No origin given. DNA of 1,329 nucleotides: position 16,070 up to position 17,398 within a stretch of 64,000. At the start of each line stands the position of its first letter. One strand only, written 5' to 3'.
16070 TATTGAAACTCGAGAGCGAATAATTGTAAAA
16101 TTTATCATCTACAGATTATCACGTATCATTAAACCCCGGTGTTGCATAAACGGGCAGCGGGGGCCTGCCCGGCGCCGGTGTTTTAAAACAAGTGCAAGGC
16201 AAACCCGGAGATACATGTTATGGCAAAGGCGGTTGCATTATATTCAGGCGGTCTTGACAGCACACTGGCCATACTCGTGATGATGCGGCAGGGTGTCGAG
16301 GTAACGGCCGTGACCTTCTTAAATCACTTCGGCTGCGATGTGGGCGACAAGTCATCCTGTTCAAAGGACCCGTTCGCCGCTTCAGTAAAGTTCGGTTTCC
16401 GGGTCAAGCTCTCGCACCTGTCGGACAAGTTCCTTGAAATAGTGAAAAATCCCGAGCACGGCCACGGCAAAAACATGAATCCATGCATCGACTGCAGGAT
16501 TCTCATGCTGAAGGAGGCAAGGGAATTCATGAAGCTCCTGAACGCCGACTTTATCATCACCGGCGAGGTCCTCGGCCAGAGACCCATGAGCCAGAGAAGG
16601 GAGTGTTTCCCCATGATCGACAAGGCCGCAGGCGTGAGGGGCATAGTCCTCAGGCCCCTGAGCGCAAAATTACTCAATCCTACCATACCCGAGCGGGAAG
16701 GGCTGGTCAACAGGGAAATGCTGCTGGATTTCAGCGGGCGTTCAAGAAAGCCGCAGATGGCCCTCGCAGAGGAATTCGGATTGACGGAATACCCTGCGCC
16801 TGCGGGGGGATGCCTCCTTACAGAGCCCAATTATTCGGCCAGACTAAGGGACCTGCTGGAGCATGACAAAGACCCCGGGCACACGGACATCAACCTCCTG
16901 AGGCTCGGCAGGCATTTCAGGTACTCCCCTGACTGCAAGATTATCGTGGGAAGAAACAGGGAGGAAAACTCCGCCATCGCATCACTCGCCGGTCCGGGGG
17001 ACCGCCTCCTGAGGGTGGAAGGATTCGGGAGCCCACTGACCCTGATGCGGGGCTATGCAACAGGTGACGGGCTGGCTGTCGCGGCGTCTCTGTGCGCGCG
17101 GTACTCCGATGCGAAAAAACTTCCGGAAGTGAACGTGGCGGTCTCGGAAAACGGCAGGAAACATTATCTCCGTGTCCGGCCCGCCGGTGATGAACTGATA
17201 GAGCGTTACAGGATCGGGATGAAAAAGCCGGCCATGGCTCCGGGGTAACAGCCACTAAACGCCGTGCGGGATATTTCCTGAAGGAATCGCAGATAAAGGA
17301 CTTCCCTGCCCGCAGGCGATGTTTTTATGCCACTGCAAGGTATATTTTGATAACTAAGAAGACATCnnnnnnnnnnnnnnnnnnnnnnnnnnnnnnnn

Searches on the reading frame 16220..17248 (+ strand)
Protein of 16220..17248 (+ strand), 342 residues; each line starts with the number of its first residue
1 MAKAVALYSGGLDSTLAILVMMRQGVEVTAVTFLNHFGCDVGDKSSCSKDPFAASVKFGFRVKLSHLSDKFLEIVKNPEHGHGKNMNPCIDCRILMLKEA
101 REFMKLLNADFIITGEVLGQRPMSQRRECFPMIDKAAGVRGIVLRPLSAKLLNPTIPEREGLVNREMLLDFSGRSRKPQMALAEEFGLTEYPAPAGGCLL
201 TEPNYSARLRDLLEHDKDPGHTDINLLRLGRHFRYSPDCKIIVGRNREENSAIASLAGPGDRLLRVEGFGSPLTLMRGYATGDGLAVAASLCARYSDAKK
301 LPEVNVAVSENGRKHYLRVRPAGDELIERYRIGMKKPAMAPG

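Call 79: search_protein_families(library=pfam, proteins=[window:16220-17248:+], max_evalue=0.01)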
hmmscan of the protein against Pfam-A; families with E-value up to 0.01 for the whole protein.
window:16220-17248:+ (342 aa): 5 families
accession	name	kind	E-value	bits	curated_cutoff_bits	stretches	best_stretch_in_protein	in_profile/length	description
PF18297.6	NFACT-R_2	-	1.5e-22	80.1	26.9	1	230-331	1-104/104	NFACT protein RNA binding domain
PF02568.20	ThiI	-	9.3e-13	48.7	20.5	1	3-147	5-144/197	Thiamine biosynthesis protein (ThiI)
PF03054.22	tRNA_Me_trans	-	6.6e-06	26.4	20.6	1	4-115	3-125/202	tRNA methyl transferase HUP domain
PF06508.19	QueC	-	8.4e-05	22.6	22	1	3-33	1-31/210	Queuosine biosynthesis protein QueC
PF24167.1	DUF7411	-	0.002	18.1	28.7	1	3-71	2-62/194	Family of unknown function (DUF7411)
